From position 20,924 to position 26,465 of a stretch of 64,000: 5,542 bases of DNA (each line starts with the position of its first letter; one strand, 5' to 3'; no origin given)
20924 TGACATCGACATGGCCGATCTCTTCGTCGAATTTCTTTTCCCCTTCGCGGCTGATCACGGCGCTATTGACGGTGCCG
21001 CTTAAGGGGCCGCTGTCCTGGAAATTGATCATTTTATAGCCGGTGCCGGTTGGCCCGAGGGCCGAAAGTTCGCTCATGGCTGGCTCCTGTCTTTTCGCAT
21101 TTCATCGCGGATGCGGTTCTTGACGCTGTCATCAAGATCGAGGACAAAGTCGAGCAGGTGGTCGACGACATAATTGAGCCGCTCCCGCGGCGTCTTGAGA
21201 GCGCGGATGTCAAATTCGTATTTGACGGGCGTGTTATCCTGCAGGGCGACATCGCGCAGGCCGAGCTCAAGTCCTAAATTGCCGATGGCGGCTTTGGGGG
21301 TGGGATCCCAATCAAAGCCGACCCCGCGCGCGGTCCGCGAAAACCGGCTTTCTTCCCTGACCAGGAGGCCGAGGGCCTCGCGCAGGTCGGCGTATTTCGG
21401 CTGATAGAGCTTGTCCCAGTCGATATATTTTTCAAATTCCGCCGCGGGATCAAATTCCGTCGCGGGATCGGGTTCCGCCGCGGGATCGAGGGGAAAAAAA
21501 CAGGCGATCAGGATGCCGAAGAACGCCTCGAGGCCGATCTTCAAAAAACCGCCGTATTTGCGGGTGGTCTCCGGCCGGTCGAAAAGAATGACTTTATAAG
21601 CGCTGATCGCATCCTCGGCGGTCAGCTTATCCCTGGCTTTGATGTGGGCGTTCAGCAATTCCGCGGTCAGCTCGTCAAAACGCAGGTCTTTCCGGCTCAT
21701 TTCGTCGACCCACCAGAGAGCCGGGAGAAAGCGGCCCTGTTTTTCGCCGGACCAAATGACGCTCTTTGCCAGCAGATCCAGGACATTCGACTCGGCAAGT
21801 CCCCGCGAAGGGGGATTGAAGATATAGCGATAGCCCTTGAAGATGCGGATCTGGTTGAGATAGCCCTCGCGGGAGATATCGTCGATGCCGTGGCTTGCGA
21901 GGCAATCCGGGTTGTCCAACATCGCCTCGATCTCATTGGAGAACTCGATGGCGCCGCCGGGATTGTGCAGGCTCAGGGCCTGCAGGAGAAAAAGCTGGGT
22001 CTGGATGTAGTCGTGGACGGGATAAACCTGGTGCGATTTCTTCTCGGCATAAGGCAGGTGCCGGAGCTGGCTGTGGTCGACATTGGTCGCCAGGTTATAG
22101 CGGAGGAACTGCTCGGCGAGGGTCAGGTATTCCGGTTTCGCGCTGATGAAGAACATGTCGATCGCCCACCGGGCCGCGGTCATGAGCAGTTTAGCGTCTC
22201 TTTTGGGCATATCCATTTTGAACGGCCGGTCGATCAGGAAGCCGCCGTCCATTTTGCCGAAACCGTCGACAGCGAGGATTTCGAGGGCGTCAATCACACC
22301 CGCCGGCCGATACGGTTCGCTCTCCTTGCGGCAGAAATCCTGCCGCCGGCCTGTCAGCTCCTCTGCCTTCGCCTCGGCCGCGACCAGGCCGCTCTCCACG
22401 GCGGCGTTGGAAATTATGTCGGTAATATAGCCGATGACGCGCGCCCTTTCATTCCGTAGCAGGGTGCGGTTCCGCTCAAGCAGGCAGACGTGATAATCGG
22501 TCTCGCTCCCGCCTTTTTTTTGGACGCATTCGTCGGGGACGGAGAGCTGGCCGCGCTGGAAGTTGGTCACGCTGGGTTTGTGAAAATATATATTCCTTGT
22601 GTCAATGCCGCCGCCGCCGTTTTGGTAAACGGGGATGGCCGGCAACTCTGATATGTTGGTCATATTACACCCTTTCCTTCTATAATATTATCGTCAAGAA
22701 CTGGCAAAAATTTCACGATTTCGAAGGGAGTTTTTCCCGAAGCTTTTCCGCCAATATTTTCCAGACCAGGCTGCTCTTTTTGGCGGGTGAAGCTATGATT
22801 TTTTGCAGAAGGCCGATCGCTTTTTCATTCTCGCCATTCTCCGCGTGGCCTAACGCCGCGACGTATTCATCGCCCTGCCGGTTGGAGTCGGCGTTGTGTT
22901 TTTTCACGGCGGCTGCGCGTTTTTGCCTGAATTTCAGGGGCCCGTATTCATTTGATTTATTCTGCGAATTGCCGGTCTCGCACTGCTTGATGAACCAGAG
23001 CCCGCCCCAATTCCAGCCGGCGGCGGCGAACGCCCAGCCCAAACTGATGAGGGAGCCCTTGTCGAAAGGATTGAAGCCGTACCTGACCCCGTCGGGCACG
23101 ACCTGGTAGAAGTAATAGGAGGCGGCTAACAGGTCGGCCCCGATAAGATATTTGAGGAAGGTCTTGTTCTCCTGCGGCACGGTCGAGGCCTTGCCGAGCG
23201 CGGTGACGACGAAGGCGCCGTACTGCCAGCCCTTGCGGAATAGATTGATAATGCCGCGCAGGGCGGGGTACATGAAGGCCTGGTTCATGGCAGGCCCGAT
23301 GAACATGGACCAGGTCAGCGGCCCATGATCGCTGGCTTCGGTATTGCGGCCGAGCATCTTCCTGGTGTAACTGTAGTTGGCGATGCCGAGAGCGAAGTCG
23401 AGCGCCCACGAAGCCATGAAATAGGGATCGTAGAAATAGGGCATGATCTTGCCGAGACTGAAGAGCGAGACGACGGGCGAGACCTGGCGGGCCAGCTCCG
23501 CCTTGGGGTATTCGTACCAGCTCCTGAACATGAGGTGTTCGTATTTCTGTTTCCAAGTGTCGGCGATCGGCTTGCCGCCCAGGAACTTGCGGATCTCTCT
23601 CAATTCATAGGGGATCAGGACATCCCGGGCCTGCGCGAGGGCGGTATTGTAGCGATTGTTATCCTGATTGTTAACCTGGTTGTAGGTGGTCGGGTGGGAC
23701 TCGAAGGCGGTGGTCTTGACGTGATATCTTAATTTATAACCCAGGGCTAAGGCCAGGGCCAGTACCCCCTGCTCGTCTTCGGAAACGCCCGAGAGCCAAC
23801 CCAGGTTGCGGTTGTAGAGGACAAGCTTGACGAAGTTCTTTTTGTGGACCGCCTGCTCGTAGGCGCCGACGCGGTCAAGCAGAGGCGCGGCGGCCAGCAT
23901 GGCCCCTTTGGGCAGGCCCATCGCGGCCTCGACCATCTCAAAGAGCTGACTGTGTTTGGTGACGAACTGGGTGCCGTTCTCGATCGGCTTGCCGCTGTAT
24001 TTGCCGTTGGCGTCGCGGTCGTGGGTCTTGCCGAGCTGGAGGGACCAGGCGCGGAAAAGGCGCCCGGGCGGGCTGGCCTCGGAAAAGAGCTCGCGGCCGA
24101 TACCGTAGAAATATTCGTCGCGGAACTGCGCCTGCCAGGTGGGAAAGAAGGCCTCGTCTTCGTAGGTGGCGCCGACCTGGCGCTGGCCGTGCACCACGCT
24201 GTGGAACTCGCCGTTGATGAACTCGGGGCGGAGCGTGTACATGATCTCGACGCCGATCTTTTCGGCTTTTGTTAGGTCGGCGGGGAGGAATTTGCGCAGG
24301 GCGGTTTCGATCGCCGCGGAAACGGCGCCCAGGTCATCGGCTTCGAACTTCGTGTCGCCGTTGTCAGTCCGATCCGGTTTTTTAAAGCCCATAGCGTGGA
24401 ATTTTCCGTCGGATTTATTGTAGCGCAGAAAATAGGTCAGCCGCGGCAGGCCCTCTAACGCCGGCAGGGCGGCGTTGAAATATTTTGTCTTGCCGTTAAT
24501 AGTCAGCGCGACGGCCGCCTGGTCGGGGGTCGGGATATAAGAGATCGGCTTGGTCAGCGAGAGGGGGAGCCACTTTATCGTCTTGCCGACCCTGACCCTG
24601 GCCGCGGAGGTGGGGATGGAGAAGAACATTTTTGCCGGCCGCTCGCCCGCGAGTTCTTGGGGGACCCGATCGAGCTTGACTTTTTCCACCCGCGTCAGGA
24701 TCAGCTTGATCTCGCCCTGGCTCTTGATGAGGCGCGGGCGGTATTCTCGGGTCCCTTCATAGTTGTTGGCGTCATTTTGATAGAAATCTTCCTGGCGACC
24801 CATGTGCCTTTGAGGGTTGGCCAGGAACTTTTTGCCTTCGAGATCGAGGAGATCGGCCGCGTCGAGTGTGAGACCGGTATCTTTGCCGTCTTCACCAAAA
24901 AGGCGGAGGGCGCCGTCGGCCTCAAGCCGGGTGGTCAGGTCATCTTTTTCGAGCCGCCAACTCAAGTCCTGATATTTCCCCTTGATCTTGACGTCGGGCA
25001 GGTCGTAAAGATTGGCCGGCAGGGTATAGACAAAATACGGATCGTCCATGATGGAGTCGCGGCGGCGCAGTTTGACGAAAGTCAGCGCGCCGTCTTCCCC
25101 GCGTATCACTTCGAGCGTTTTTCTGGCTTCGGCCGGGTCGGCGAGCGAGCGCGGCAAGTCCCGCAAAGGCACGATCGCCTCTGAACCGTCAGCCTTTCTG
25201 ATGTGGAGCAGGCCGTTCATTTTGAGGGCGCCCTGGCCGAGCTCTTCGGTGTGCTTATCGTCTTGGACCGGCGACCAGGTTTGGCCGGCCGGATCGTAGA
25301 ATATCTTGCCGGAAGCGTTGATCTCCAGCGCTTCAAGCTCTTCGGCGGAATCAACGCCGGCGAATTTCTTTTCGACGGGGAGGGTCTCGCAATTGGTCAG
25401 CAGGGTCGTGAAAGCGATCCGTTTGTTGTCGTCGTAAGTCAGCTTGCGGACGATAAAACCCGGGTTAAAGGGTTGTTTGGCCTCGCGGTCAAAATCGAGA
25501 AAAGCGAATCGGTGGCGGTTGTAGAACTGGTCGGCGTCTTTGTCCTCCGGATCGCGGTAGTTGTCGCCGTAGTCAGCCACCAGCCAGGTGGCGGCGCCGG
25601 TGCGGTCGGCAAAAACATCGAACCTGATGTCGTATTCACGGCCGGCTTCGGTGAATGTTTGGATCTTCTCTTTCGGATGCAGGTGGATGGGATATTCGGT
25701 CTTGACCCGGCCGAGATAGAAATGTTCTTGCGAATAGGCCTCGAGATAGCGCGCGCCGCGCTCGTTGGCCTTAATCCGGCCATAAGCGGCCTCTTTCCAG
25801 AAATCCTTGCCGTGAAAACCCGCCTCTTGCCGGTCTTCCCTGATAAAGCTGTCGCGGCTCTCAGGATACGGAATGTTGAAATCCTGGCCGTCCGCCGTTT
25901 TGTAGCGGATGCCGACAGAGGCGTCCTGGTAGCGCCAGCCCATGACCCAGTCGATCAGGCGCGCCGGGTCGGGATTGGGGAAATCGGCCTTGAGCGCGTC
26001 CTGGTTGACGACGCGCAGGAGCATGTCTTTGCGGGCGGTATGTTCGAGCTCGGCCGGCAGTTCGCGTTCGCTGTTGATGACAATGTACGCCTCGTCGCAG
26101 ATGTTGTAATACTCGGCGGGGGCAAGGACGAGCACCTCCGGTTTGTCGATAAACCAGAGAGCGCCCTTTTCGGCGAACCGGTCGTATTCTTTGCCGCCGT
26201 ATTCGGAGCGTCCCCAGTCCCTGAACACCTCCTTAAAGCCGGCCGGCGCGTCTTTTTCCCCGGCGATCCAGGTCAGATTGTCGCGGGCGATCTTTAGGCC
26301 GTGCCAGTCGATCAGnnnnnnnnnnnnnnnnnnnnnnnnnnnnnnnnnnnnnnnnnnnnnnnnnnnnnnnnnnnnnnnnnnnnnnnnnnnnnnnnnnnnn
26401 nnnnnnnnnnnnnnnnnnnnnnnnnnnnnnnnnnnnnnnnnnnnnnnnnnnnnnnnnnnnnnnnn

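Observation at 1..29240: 29-kb co-directional island of giant ORFans: candidate undescribed envelope-spanning glycan/adhesin system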

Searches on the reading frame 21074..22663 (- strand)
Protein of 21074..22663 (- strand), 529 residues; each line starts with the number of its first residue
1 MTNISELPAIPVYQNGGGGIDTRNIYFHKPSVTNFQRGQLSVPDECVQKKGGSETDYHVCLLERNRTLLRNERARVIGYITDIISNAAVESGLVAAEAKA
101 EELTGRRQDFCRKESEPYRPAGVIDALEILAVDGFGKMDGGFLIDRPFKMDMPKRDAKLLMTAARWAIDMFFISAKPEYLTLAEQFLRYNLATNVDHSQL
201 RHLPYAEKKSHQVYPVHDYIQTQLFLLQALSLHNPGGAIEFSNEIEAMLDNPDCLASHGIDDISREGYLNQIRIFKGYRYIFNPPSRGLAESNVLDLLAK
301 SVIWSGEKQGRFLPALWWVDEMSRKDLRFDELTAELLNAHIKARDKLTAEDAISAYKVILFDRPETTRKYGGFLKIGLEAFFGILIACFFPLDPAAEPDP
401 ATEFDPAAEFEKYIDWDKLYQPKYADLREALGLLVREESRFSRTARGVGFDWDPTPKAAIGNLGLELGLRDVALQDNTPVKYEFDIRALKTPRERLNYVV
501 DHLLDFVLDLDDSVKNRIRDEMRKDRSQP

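Call 4: search_protein_families(library=pfam, proteins=[window:21074-22663:-], max_evalue=0.1)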
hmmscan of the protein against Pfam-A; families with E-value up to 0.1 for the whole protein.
window:21074-22663:- (529 aa): 0 families

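Call 11: search_protein_families(library=ncbifam, proteins=[window:21074-22663:-], max_evalue=0.1)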
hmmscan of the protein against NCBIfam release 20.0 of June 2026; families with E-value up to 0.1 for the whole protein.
window:21074-22663:- (529 aa): 1 family
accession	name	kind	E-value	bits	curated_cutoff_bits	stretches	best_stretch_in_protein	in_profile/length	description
NF041574.1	antitoxPezT_Strep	equivalog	0.05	12.8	470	0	150-206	121-175/251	type II toxin-antitoxin system toxin PezT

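Call 12: search_protein_families(library=padloc, proteins=[window:21074-22663:-], max_evalue=0.1)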
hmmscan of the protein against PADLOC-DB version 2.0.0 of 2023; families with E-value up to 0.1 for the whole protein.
window:21074-22663:- (529 aa): 0 families

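Call 14: find_encoding_contigs(protein=window:21074-22663:-, flank=10000, max_places=6)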
Protein window:21074-22663:- (529 aa): 16 contigs read that carry it; 6 places shown.
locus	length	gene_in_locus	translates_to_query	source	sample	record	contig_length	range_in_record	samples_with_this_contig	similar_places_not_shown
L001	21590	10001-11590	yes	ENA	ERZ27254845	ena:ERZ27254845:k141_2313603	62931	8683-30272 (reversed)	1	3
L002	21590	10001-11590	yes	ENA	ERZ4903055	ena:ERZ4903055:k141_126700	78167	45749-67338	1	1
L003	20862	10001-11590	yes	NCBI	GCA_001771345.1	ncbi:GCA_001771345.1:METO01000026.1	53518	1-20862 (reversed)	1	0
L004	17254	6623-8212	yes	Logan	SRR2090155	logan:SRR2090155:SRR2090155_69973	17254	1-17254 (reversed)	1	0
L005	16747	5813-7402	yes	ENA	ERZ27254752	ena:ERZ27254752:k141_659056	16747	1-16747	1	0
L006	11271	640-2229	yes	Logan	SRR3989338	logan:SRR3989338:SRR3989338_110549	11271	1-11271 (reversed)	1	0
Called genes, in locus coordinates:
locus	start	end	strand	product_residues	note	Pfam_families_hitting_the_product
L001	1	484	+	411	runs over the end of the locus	PF13173:AAA_14, PF13635:DUF4143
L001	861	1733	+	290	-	-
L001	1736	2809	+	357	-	PF00722:Glyco_hydro_16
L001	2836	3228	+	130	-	-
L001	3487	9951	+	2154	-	-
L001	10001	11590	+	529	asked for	-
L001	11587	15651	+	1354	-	-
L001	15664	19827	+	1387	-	-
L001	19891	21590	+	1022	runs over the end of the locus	PF00801:PKD (weak), PF18911:PKD_4, PF00801:PKD, PF18911:PKD_4, PF00801:PKD, PF18911:PKD_4, PF00801:PKD (weak), PF18911:PKD_4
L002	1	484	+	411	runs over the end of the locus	PF13173:AAA_14, PF13635:DUF4143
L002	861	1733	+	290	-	-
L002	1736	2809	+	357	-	PF00722:Glyco_hydro_16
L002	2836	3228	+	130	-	-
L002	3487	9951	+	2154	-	-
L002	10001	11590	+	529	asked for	-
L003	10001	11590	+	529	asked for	-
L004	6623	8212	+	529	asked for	-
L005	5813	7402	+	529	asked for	-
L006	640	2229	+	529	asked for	-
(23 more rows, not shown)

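Call 20: search_solved_structures(query=window:21074-22663:-, max_evalue=1)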
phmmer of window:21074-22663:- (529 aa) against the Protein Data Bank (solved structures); distinct sequences matched with E-value up to 1: 0.

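Call 25: search_protein_families(library=pfam, proteins=[window:21077-22663:-], max_evalue=10)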
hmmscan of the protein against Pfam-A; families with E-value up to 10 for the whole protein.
window:21077-22663:- (529 aa): 0 families

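Call 64: search_solved_structures(query=A8, max_evalue=10)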
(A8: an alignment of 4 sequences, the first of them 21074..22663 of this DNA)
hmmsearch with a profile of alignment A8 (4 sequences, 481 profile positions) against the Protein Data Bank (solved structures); distinct sequences matched with E-value up to 10: 0.

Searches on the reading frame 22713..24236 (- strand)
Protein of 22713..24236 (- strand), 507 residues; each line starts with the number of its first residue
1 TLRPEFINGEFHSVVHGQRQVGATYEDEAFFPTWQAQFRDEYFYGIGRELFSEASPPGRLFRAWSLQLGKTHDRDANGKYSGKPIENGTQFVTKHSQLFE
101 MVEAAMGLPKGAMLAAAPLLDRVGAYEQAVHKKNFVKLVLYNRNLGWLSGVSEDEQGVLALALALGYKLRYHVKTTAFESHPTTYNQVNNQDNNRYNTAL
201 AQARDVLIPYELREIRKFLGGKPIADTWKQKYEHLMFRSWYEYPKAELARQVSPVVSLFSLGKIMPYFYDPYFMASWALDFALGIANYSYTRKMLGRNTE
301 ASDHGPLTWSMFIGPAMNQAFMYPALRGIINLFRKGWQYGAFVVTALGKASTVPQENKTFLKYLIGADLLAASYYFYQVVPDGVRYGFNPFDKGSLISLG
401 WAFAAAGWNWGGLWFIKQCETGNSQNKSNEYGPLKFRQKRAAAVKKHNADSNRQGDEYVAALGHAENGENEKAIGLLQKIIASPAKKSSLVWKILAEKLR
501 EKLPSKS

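Call 50: find_related_loci(query=A4, collection=metagenome_contigs, flank=10000)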
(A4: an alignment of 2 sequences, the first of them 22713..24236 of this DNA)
Query A4 (507 aa) in metagenome_contigs; peptide patterns used: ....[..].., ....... (x = any residue, [..] = any of these).
349 stretches matched a pattern; 3 encode a relative of the query (tblastn E <= 1e-3); 3 distinct loci.
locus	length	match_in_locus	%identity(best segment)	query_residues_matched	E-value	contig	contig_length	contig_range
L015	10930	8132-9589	51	1-483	1e-152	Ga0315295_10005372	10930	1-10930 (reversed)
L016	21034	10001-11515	52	1-503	9e-153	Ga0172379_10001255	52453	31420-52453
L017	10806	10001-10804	63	1-268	5e-106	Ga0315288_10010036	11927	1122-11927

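Call 52: search_protein_families(library=pfam, proteins=[L016:3-1862:+, L016:1859-3148:+, L016:3148-3963:+, L016:3958-5343:-, L016:11845-13914:+, L016:13901-18136:+, L016:18194-21034:+, L015:2-3193:+, L015:9697-10929:+, L017:1595-5062:+], max_evalue=0.01)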
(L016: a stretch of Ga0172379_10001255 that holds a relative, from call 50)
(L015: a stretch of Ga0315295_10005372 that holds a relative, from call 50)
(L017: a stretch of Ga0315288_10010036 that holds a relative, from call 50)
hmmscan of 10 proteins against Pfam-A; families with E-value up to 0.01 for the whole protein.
L016:3-1862:+ (619 aa): 2 families
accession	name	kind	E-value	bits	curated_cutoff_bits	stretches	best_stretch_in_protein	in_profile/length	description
PF08323.17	Glyco_transf_5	-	7.2e-07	29.6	22.7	1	7-44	111-150/239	Starch synthase catalytic domain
PF01704.24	UDPGP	-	0.00016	21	22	1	342-497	80-228/413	UTP--glucose-1-phosphate uridylyltransferase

L016:1859-3148:+ (429 aa): 3 families
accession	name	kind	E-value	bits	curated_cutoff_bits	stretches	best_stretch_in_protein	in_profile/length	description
PF04055.27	Radical_SAM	-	1.1e-09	39.2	29.5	1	82-185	7-109/166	Radical SAM superfamily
PF13186.11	SPASM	-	8.7e-08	32.8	21.5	1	328-385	7-60/67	Iron-sulfur cluster-binding domain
PF13353.11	Fer4_12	-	0.00048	20.9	22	1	81-163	14-93/137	4Fe-4S single cluster domain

L016:3148-3963:+ (271 aa): 2 families
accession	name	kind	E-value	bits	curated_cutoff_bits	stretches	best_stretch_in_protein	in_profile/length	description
PF00535.33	Glycos_transf_2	-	7.4e-07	29.7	23.3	1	9-142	3-127/168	Glycosyl transferase family 2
PF13641.12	Glyco_tranf_2_3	-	0.0012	19.3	27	1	33-189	23-175/230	Glycosyltransferase like family 2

L016:3958-5343:- (461 aa): 0 families

L016:11845-13914:+ (689 aa): 9 families
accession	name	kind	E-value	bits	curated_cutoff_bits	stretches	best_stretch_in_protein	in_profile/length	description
PF13174.12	TPR_6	-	4.7e-07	30.5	26.3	1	431-459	2-30/33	Tetratricopeptide repeat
PF00515.34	TPR_1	-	9.6e-07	28.8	27.8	1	483-507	2-26/34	Tetratricopeptide repeat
PF13428.12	TPR_14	-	1.1e-06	29.1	23.5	0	483-508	2-27/44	Tetratricopeptide repeat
PF13181.12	TPR_8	-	3.2e-05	24.2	25.7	0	482-508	1-27/34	Tetratricopeptide repeat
PF13424.12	TPR_12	-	3.3e-05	24.4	30.1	1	481-510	44-73/77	Tetratricopeptide repeat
PF14559.12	TPR_19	-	4.7e-05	24.1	25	0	423-458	19-54/68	Tetratricopeptide repeat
PF13176.12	TPR_7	-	6.8e-05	23.1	27.9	0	487-508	4-25/36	Tetratricopeptide repeat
PF14938.12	SNAP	-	0.002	18.1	25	0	490-569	102-184/282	Soluble NSF attachment protein, SNAP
PF13374.12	TPR_10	-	0.004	17.6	27.5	0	482-508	2-28/42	Tetratricopeptide repeat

L016:13901-18136:+ (1411 aa): 1 family
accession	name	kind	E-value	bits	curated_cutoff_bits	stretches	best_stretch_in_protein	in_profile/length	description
PF01270.23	Glyco_hydro_8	-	1.2e-25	90.7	24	1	11-270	27-231/341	Glycosyl hydrolases family 8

L016:18194-21034:+ (947 aa): 1 family
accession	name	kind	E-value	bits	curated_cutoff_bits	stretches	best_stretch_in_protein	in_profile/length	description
PF01270.23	Glyco_hydro_8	-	1.8e-26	93.4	24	1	43-240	49-211/341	Glycosyl hydrolases family 8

L015:2-3193:+ (1063 aa): 2 families
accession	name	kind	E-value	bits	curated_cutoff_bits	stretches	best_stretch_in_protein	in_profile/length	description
PF08323.17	Glyco_transf_5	-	1.5e-14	54.8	22.7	1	37-132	111-208/239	Starch synthase catalytic domain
PF00625.27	Guanylate_kin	-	1.5e-12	48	25.2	1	441-497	2-59/182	Guanylate kinase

L015:9697-10929:+ (411 aa): 1 family
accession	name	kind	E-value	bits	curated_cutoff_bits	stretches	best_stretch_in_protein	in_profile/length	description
PF02156.21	Glyco_hydro_26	-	2e-10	41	20.2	1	174-316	127-243/311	Glycosyl hydrolase family 26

L017:1595-5062:+ (1155 aa): 2 families
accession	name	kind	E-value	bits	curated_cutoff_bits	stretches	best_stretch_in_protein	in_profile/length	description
PF08323.17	Glyco_transf_5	-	2.7e-24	86.6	22.7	1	16-224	1-208/239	Starch synthase catalytic domain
PF00625.27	Guanylate_kin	-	1.8e-12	47.8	25.2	1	533-589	2-59/182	Guanylate kinase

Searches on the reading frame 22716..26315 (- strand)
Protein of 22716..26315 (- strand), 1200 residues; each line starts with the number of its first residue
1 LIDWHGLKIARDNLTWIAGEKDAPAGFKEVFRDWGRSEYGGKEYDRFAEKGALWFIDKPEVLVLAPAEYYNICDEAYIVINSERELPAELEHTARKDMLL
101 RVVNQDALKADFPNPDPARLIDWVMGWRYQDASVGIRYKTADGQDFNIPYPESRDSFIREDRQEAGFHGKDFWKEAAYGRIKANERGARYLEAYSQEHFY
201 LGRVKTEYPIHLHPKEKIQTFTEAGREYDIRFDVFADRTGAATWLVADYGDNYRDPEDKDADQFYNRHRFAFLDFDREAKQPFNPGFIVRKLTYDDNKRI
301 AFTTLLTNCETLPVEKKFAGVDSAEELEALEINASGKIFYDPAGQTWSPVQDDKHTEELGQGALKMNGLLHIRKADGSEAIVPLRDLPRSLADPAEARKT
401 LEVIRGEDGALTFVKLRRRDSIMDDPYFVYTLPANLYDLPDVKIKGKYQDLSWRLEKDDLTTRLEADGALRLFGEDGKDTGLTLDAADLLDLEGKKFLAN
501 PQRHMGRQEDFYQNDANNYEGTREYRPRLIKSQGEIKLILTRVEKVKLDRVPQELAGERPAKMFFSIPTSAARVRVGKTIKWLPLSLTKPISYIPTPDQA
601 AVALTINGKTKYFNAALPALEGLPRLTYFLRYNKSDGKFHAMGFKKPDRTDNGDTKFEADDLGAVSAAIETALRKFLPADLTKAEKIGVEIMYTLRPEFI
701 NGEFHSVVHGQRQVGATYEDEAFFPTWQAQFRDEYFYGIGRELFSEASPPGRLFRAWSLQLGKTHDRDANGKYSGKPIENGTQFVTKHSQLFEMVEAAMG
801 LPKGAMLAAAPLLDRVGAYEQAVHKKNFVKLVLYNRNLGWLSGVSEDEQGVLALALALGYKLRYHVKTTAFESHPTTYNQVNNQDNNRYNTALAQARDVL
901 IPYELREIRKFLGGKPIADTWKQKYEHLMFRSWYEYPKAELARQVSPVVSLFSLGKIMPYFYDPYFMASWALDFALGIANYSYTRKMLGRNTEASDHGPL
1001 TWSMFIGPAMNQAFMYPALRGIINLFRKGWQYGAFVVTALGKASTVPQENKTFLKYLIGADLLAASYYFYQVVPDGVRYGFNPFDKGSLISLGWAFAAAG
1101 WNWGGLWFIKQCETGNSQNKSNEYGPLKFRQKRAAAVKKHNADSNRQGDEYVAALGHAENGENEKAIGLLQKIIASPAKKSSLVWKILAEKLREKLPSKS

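Call 80: predict_structure(alignment_id=A9)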
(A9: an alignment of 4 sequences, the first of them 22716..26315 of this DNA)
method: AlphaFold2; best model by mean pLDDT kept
length: 1200 residues; sequences in the alignment: 4
mean_pLDDT: 37.8   pTM: 0.24
mean pLDDT of the five models: 37.8, 34.7, 33.9, 33.4, 33.1
residues with pLDDT >= 90: 0; 70-90: 29; 50-70: 155; < 50: 1016
segments of 3 or more residues with pLDDT < 50: 1-44, 47-178, 182-190, 202-429, 439-445, 457-459, 474-477, 499-527, 531-535, 540-597, 611-616, 618-621, 646-657, 692-1145, 1154-1156, 1178-1181, 1198-1200
pLDDT, mean of each block of 10 residues (from residue 1): 34 35 40 45 46 34 26 24 26 26 31 32 28 34 37 34 36 45 45 51 41 40 42 34 28 38 33 26 30 38 34 32 32 39 40 35 32 36 37 38 41 40 38 53 52 54 57 53 62 52 42 35 47 48 43 39 31 28 27 42 56 48 57 76 53 42 71 64 61 38 27 26 25 26 25 23 30 30 28 32 29 26 24 25 33 36 29 27 39 38 33 32 33 29 26 24 29 33 33 33 30 30 31 29 33 35 35 33 34 35 35 31 28 30 48 52 70 60 52 53
secondary structure, 60 per line:
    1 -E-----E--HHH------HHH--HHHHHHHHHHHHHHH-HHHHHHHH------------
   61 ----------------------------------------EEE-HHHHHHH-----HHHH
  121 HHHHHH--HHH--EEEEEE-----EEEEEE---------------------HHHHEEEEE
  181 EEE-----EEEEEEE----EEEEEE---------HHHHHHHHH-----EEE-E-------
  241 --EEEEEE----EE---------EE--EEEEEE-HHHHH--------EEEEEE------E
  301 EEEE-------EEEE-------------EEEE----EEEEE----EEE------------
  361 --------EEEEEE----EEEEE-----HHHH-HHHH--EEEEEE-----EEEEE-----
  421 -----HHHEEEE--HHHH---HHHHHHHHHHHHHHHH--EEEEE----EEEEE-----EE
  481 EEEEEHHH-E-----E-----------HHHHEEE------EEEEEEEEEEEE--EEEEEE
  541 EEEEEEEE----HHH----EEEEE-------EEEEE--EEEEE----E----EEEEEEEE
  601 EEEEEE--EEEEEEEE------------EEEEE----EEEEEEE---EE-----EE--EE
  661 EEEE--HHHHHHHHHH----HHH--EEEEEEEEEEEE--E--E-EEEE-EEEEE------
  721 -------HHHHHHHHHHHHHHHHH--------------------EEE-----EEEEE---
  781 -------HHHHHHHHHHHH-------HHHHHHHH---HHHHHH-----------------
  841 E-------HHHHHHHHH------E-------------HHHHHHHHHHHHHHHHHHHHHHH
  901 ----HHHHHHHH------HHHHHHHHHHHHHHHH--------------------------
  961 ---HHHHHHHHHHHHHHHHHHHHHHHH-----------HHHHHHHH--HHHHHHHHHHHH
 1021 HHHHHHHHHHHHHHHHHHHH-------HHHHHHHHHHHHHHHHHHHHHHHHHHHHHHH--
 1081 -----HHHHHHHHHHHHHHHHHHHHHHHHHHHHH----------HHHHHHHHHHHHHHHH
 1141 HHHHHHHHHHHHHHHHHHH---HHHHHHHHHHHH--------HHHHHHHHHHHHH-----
elements in order (helices of 4 or more, strands of 3 or more residues): H25-39 H41-48 E101-103 H105-111 H117-126 E134-139 E145-150 H172-175 E176-183 E189-195 E200-205 H215-223 E229-231 E243-248 E268-273 H275-279 E288-293 E300-304 E312-315 E329-332 E337-341 E346-348 E369-374 E379-383 H389-392 H394-397 E400-405 E411-415 E429-432 H435-438 H442-457 E460-464 E469-473 E479-485 H508-511 E512-514 E521-532 E535-548 E560-564 E572-576 E579-583 E593-606 E609-616 E629-633 E638-644 E659-664 H667-676 E686-697 E705-708 E710-714 H728-744 E765-767 E773-777 H788-799 H807-814 H818-823 H849-857 H878-900 H905-912 H919-934 H964-987 H999-1006 H1009-1040 H1048-1078 H1086-1114 H1125-1159 H1163-1174 H1183-1195
